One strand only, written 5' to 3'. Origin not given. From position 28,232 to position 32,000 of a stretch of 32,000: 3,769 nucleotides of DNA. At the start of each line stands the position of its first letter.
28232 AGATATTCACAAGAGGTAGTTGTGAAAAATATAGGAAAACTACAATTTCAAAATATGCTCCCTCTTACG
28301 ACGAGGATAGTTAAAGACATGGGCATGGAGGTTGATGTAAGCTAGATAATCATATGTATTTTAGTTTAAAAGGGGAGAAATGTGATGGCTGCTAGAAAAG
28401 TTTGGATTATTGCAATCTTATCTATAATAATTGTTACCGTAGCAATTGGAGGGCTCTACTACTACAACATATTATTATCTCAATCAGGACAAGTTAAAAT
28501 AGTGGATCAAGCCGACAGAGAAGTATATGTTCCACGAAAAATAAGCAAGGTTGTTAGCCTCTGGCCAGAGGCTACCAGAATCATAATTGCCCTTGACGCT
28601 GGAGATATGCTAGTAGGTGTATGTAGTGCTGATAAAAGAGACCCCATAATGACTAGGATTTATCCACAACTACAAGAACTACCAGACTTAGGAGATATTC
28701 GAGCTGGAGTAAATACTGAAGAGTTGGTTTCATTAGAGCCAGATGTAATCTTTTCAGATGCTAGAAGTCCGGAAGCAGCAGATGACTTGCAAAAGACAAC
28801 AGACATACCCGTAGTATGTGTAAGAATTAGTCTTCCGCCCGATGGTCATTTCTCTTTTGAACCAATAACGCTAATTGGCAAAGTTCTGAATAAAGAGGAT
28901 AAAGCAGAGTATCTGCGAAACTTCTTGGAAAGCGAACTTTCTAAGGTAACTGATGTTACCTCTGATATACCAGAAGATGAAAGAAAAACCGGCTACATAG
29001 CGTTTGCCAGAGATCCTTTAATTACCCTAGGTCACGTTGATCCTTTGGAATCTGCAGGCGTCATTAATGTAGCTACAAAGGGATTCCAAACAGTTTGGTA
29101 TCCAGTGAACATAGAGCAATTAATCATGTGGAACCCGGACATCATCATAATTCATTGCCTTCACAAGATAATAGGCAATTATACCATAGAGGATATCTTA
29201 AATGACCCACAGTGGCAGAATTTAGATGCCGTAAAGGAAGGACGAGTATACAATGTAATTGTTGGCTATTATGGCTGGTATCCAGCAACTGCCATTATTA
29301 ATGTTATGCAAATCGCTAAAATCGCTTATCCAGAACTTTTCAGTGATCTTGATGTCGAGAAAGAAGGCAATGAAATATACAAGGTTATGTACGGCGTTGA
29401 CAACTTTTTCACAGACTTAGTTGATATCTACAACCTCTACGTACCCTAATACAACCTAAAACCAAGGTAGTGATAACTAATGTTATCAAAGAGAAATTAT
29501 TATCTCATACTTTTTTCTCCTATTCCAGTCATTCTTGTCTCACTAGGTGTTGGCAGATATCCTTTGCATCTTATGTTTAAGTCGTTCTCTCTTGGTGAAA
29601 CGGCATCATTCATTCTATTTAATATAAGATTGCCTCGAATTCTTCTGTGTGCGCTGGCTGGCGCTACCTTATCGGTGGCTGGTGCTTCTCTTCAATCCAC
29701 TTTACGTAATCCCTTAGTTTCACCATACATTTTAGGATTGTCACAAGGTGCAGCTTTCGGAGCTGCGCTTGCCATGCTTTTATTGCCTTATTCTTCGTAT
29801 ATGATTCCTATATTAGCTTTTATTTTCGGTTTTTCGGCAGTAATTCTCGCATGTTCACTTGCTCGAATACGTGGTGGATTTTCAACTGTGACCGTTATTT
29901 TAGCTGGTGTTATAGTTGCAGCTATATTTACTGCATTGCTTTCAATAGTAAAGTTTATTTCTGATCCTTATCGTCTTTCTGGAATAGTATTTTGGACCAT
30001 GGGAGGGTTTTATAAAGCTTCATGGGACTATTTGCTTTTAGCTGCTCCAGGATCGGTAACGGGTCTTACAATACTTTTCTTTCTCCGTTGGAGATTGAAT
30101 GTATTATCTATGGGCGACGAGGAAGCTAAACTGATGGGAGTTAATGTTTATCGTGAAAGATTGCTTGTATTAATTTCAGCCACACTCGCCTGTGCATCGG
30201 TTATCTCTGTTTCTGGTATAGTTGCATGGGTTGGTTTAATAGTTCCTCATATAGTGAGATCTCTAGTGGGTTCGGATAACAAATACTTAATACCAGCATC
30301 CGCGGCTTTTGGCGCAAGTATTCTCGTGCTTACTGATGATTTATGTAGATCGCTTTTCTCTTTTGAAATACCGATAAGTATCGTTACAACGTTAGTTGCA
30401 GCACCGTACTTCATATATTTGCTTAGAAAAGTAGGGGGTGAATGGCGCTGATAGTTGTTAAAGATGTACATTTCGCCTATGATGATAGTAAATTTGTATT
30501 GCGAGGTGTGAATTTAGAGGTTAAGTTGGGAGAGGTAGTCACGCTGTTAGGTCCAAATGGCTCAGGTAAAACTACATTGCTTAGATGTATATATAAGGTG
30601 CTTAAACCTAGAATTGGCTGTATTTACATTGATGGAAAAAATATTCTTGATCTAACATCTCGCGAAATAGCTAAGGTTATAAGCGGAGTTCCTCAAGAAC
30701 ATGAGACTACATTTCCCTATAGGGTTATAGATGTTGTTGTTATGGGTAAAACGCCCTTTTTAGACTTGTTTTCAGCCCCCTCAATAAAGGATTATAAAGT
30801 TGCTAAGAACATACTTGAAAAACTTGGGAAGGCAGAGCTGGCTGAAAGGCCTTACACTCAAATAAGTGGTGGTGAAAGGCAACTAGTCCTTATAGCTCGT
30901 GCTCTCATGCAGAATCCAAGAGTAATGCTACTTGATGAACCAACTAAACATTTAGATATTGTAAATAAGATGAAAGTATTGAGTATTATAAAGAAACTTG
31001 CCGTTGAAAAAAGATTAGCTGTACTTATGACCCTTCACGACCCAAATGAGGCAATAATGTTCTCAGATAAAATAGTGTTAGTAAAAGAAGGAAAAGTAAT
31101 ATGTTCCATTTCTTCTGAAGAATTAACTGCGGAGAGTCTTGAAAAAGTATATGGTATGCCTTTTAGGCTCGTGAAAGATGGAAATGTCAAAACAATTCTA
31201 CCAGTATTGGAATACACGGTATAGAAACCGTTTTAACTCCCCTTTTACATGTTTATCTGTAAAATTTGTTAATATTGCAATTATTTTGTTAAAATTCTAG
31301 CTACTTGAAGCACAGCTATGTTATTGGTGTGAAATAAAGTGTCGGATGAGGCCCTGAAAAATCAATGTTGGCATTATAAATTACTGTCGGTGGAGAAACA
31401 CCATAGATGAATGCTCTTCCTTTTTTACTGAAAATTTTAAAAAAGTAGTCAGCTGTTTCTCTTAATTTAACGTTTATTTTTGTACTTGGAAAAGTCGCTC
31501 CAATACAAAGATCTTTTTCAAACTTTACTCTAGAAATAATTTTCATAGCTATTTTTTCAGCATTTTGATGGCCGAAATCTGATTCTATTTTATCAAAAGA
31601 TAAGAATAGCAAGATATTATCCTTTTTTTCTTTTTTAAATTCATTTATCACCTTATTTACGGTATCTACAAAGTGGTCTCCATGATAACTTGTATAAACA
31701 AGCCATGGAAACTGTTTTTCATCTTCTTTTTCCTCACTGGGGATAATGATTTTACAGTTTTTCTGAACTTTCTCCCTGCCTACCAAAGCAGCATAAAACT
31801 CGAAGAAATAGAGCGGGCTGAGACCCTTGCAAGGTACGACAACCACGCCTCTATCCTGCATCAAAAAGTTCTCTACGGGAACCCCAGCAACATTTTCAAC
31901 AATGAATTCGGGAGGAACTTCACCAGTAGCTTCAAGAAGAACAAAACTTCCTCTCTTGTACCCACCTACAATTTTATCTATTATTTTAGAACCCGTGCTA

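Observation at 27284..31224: Best candidate new system: HcgA/HmdB-like radical SAM heading a cofactor-type ABC importer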

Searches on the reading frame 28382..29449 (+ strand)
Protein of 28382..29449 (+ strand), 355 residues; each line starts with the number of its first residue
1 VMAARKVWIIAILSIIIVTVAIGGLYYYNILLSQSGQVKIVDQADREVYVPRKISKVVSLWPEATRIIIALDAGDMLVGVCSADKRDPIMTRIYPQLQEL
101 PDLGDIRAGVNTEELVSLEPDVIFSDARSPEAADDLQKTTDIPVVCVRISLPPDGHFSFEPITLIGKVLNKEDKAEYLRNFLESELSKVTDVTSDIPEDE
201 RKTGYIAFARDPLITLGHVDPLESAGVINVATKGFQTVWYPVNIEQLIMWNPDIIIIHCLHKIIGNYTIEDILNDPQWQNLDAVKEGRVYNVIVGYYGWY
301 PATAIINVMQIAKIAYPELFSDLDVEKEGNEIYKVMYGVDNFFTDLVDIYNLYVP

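Call 3: search_protein_families(library=pfam, proteins=[window:28382-29449:+], max_evalue=0.01)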
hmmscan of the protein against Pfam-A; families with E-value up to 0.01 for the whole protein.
window:28382-29449:+ (355 aa): 1 family
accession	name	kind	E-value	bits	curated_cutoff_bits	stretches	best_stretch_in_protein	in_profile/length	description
PF01497.23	Peripla_BP_2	-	1.3e-23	84.1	27.5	1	57-290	1-229/235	Periplasmic binding protein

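Call 4: search_protein_families(library=ncbifam, proteins=[window:28382-29449:+], max_evalue=0.01)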
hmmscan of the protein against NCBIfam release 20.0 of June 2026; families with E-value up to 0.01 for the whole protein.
window:28382-29449:+ (355 aa): 6 families
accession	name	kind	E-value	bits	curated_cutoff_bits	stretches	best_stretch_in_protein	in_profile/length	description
TIGR04281.1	peripla_PGF_1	equivalog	1.8e-12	47.1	325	1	39-327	6-276/330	PGF-CTERM-anchored ABC transporter substrate-binding protein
TIGR03659.1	IsdE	equivalog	1.2e-10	41.1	298.65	1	222-298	196-273/292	heme ABC transporter substrate-binding protein IsdE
TIGR03868.1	F420-O_ABCperi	hypoth_equivalog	8.8e-10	38.3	392.4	1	45-292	8-261/287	putative F420-0 ABC transporter substrate-binding protein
NF010649.0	PRK14048.1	equivalog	1.5e-08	34.2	374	1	90-203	91-209/374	ferrichrome/ferrioxamine B periplasmic transporter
NF008501.1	PRK11411.1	subfamily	2.3e-08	33.3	320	1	46-292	31-269/303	Fe(3+) dicitrate ABC transporter substrate-binding protein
NF047879.1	catechol_SstD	exception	1.6e-07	30.7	450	1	109-311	126-335/343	ferrated catecholamine ABC transporter substrate-binding lipoprotein SstD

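Call 25: search_solved_structures(query=window:28382-29449:+, max_evalue=0.001)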
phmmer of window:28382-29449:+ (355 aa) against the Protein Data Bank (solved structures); distinct sequences matched with E-value up to 0.001: 17.
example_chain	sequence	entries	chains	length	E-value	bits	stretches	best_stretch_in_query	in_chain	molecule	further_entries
2etv_A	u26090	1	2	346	3.9e-30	108.4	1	42-339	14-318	iron(III) ABC transporter, periplasmic iron-binding protein, putative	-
4hn9_A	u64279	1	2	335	1.2e-26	97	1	35-338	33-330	Iron complex transport system substrate-binding protein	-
3psa_A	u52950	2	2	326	9.8e-26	94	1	40-338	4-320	protein HI_1472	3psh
4ovk_A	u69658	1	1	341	4e-21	78.8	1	38-351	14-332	Periplasmic binding protein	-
6b2x_A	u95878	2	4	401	6.2e-19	71.6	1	28-256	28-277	Solute-binding periplasmic protein of iron/siderophore ABC transporter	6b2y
9hrj_A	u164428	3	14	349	9.5e-18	67.7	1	40-256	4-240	Periplasmic substrate-binding transport protein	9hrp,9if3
9ht5_A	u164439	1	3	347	1.1e-17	67.5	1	40-256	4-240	Periplasmic substrate-binding transport protein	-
4pag_A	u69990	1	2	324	4.7e-14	55.6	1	41-348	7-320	Periplasmic binding protein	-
4ino_A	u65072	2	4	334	1.1e-10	44.4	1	49-340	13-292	Nickel (II) ABC transporter, periplasmic nickel-binding protein | Iron (III) ABC transporter, periplasmic iron-binding protein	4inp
4ls3_A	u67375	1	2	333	2.2e-10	43.5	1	49-340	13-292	Nickel (III) ABC transporter, periplasmic iron-bindin gprotein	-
4mo9_A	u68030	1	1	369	1.4e-08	37.6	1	38-257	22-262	Periplasmic binding protein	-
4m7o_A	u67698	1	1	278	1.7e-06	30.7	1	51-291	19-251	Iron-binding protein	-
3tny_A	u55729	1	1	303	3e-06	29.9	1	37-293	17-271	YfiY (ABC transport system substrate-binding protein)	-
3eiw_A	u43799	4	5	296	3.4e-06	29.7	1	45-313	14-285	HtsA protein | Ferrichrome ABC transporter lipoprotein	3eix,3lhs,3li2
5gj3_A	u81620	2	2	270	1.1e-05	28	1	55-258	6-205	Periplasmic binding protein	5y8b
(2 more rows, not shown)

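Call 61: predict_structure(alignment_id=A3)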
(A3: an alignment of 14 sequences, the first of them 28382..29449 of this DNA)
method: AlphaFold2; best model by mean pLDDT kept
length: 355 residues; sequences in the alignment: 14
mean_pLDDT: 89.9   pTM: 0.85
mean pLDDT of the five models: 89.9, 88.2, 88.1, 88.0, 87.5
residues with pLDDT >= 90: 252; 70-90: 75; 50-70: 28; < 50: 0
segments of 3 or more residues with pLDDT < 50: none
pLDDT, mean of each block of 10 residues (from residue 1): 73 86 76 72 94 96 96 98 93 97 87 96 94 95 93 74 97 98 95 95 91 81 91 73 93 88 77 94 96 82 93 97 97 98 93 89
secondary structure, 60 per line:
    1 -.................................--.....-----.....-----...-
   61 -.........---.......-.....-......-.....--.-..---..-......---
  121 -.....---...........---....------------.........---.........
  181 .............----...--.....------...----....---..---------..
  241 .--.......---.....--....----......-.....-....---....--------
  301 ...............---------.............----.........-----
elements in order: H2-34 E37-41 E47-51 E57-59 H62-70 E77-80 H82-86 H88-93 H95-99 H112-117 E122-126 H130-140 E144-147 H160-168 H172-193 E203-207 E214-216 H221-224 E239-241 H244-250 E254-258 H261-264 H269-274 H276-280 H282-285 E289-292 H301-315 H325-337 H342-350

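Call 67: fold_search(model_id=the predicted structure, library=pdb)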
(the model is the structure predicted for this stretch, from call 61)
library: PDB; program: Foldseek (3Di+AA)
matches with E <= 10: 500; with E <= 0.001: 177
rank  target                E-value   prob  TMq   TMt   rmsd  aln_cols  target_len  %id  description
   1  2etv_A                8.2e-24  1.00  0.73  0.76   3.3       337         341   27  Crystal structure of a putative fe(iii) abc transporter (tm0189) from thermotoga maritima msb8 at 1.70 A resolution (released 2006-02-07)
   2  2etv_B                5.8e-23  1.00  0.73  0.76   3.1       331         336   28  Crystal structure of a putative fe(iii) abc transporter (tm0189) from thermotoga maritima msb8 at 1.70 A resolution (released 2006-02-07)
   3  3psa                  1.6e-22  1.00  0.74  0.80   3.0       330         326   27  Classification of a Haemophilus influenzae ABC transporter HI1470/71 through its cognate molybdate periplasmic binding p (released 2011-11-30)
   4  4hn9_A                5.8e-21  1.00  0.74  0.82   2.6       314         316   27  Crystal structure of iron ABC transporter solute-binding protein from Eubacterium eligens (released 2012-12-12)
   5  4ovk                  1.1e-20  1.00  0.71  0.76   3.6       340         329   22  Crystal structure of periplasmic solute binding protein from Veillonella parvula DSM 2008 (released 2013-12-18)
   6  4hn9_B                1.2e-20  1.00  0.74  0.81   2.7       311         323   28  Crystal structure of iron ABC transporter solute-binding protein from Eubacterium eligens (released 2012-12-12)
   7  9if3_D                4.7e-20  1.00  0.73  0.75   3.7       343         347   24  Structure of YIUA from Yersinia ruckeri with Iron and DHB-L-Arg-L-Ser (released 2025-11-05)
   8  9if3_A                6.9e-20  1.00  0.73  0.74   3.7       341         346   25  Structure of YIUA from Yersinia ruckeri with Iron and DHB-L-Arg-L-Ser (released 2025-11-05)
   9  9hrp_A                1.4e-19  1.00  0.71  0.76   3.8       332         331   24  Structure of YIUA from Yersinia ruckeri with iron (released 2025-11-05)
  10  6b2y_A                1.6e-19  1.00  0.70  0.74   4.2       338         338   25  Apo YiuA Crystal Form 2 (released 2017-11-15)
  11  9hrp_B                2.0e-19  1.00  0.71  0.76   3.8       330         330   25  Structure of YIUA from Yersinia ruckeri with iron (released 2025-11-05)
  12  9hrj_B                3.0e-19  1.00  0.72  0.75   4.0       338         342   25  Structure of YIUA from Yersinia ruckeri (released 2025-11-12)
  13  6b2x_B                3.5e-19  1.00  0.70  0.75   3.9       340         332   26  Apo YiuA Crystal Form 1 (released 2017-11-15)
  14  9ht5_B                4.4e-19  1.00  0.72  0.74   4.0       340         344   24  Structure of YIUA from Yersinia ruckeri with Iron and nitrilotriacetic acid (released 2025-11-12)
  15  4pag_A                5.2e-19  1.00  0.73  0.80   3.6       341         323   23  ABC transporter solute binding protein from Sulfurospirillum deleyianum DSM 6946 (released 2014-04-30)
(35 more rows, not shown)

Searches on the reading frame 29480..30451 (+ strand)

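Call 3: search_protein_families(library=pfam, proteins=[window:29480-30451:+], max_evalue=0.01)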
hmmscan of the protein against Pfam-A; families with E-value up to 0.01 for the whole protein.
window:29480-30451:+ (323 aa): 1 family
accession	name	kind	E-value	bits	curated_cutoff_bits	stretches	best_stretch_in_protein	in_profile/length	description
PF01032.23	FecCD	-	5e-87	292.3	26.5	1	17-317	5-311/311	FecCD transport family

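Call 4: search_protein_families(library=ncbifam, proteins=[window:29480-30451:+], max_evalue=0.01)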
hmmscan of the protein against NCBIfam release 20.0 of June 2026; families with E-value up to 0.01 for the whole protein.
window:29480-30451:+ (323 aa): 16 families
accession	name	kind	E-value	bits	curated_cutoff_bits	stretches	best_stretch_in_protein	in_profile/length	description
NF007081.0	PRK09535.1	equivalog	2.9e-62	211.1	461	1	34-317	79-360/366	vitamin B12 ABC transporter permease BtuC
NF007299.0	PRK09777.1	equivalog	1.7e-55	188.6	406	1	14-317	15-316/318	Fe(3+) dicitrate ABC transporter permease subunit FecD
TIGR03869.1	F420-0_ABCperm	hypoth_equivalog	1.4e-54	185.5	437.35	1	41-317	44-320/325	putative F420-0 ABC transporter permease subunit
NF007867.0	PRK10577.1-3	subfamily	2e-53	181.8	849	1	42-317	429-704/710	Fe(3+)-hydroxamate ABC transporter permease FhuB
NF003001.0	PRK03784.1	equivalog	7.5e-52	176.5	334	1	9-317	21-327/332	vitamin B12 ABC transporter permease BtuC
NF007866.0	PRK10577.1-2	equivalog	8.6e-51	173.1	554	1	43-317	388-662/666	Fe(3+)-hydroxamate ABC transporter permease FhuB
NF007871.0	PRK10577.2-2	equivalog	2.1e-50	172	899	1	17-318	373-676/679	Fe(3+)-hydroxamate ABC transporter permease FhuB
NF008407.0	PRK11228.1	equivalog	1.6e-49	168.6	396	1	39-317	47-328/330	iron-dicitrate ABC transporter permease FecC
NF007872.0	PRK10577.2-3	equivalog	5.2e-45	154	727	1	42-317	54-330/676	Fe(3+)-hydroxamate ABC transporter permease FhuB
NF007760.0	PRK10441.1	equivalog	1.7e-44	152.4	428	1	13-317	21-328/335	Fe(3+)-siderophore ABC transporter permease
NF007870.0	PRK10577.2-1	equivalog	5.3e-43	147.6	1355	1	44-319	398-674/678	Fe(3+)-hydroxamate ABC transporter permease FhuB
NF007873.0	PRK10577.2-4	equivalog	3.1e-41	141.9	1012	1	28-315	351-640/646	Fe(3+)-hydroxamate ABC transporter permease FhuB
NF007865.0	PRK10577.1-1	equivalog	3.5e-39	134.8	1107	1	46-317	386-657/660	Fe(3+)-hydroxamate ABC transporter permease FhuB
NF007868.0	PRK10577.1-5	equivalog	8e-39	133.6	943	1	37-318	384-664/666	Fe(3+)-hydroxamate ABC transporter permease FhuB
NF007869.0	PRK10577.1-6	equivalog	2.3e-38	132.1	954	1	32-315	408-691/703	Fe(3+)-hydroxamate ABC transporter permease FhuB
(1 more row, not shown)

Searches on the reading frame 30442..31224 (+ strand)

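Call 3: search_protein_families(library=pfam, proteins=[window:30442-31224:+], max_evalue=0.01)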
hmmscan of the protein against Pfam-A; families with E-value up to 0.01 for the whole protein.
window:30442-31224:+ (260 aa): 13 families
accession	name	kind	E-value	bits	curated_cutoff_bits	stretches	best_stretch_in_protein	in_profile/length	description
PF00005.33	ABC_tran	-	9.2e-32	110.9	25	1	20-168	1-136/137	ABC transporter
PF13304.12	AAA_21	-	9.2e-10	39.5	27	2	34-51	3-20/304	AAA domain, putative AbiEii toxin, Type IV TA system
PF02463.25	SMC_N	-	1.1e-06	28.6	40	0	140-190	136-190/220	RecF/RecN/SMC N terminal domain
PF13191.12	AAA_16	-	0.00028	21.9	32.6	1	31-68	25-63/167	AAA ATPase domain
PF13173.12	AAA_14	-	0.00031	21.2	27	1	31-76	3-48/129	AAA domain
PF13555.12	AAA_29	-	0.00032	20.8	27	1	23-56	15-48/61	P-loop containing region of AAA domain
PF13175.12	AAA_15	-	0.00065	19.9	32.1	1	25-57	17-50/374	AAA ATPase domain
PF00931.28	NB-ARC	-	0.001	18.8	23.5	1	30-197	19-134/248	NB-ARC domain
PF13476.12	AAA_23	-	0.0011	20.1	27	1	33-50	22-39/201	AAA domain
PF25199.1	nSTAND_NTPase5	-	0.0011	19.3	34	1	29-79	40-93/145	Novel STAND NTPase 5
PF00004.35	AAA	-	0.0029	18.5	21.2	0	34-81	2-51/131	ATPase family associated with various cellular activities (AAA)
PF13401.12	AAA_22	-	0.0056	17.4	27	0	32-92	7-33/130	AAA domain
PF19993.5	DO-GTPase2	-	0.0077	16.4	27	0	32-55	2-25/226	Double-GTPase 2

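Call 4: search_protein_families(library=ncbifam, proteins=[window:30442-31224:+], max_evalue=0.01)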
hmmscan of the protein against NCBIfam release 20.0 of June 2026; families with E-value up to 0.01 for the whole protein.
window:30442-31224:+ (260 aa): 194 families (the best 25 are shown)
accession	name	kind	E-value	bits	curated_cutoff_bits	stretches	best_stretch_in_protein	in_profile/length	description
TIGR03873.1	F420-0_ABC_ATP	hypoth_equivalog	2.3e-61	207.3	372.4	1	15-246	12-243/256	putative F420-0 ABC transporter ATP-binding protein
NF010068.0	PRK13548.1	equivalog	4.9e-59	199.5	261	1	4-248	6-251/261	heme ABC transporter ATP-binding protein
NF007082.0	PRK09536.1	equivalog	1.1e-56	192.7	537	1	3-239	3-238/402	corrinoid ABC transporter ATPase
NF008409.0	PRK11231.1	equivalog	2e-50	171.5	375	1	5-246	4-244/255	Fe(3+) dicitrate ABC transporter ATP-binding protein FecE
NF052485.1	sider_ATP_EitC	equivalog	1.3e-49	168.9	485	1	16-233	14-227/251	siderophore ABC transporter ATP-binding protein EitC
TIGR02315.1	ABC_phnC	equivalog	3.1e-48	164.3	266.1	1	3-238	1-243/243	phosphonate ABC transporter ATP-binding protein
TIGR03771.1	anch_rpt_ABC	equivalog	6.2e-44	150.3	268.8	1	25-229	1-200/223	anchored repeat-type ABC transporter ATP-binding subunit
NF007606.0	PRK10253.1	equivalog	2.7e-40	138.5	497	1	17-253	20-257/266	iron-enterobactin ABC transporter ATP-binding protein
NF007863.0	PRK10575.1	equivalog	3.8e-39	134.6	433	1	6-244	14-252/265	Fe3+-hydroxamate ABC transporter ATP-binding protein FhuC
NF040873.1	AztA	equivalog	1.3e-38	132.5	220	1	16-208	4-186/191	zinc ABC transporter ATP-binding protein AztA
TIGR01188.1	drrA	subfamily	1.2e-37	129.8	312.45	1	13-231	3-214/302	daunorubicin resistance ABC transporter, ATP-binding protein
NF010067.0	PRK13547.1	equivalog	1.5e-37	129.3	374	1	14-249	11-264/272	heme ABC transporter ATP-binding protein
NF053840.1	MnTportMntADein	equivalog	8.8e-37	126.9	400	1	5-225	3-216/240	manganese ABC transporter ATP-binding protein MntA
NF043075.1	MMSYN1_0197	equivalog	9.4e-37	126.7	550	1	3-227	2-219/341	spermidine/putrescine ABC transporter ATP-binding protein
TIGR04520.1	ECF_ATPase_1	equivalog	1.6e-35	122.9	315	1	4-231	1-226/269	energy-coupling factor transporter ATPase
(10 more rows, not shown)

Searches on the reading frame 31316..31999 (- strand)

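Call 3: search_protein_families(library=pfam, proteins=[window:31316-31999:-], max_evalue=0.01)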
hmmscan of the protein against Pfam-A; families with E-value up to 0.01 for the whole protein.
window:31316-31999:- (227 aa): 1 family
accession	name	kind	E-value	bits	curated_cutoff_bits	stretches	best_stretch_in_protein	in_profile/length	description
PF20440.3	GvpD_bR2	-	2.2e-07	31.1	27.9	1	5-82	17-94/254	GvpD basic region 2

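Call 4: search_protein_families(library=ncbifam, proteins=[window:31316-31999:-], max_evalue=0.01)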
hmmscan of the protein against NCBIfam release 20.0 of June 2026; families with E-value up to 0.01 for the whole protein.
window:31316-31999:- (227 aa): 0 families
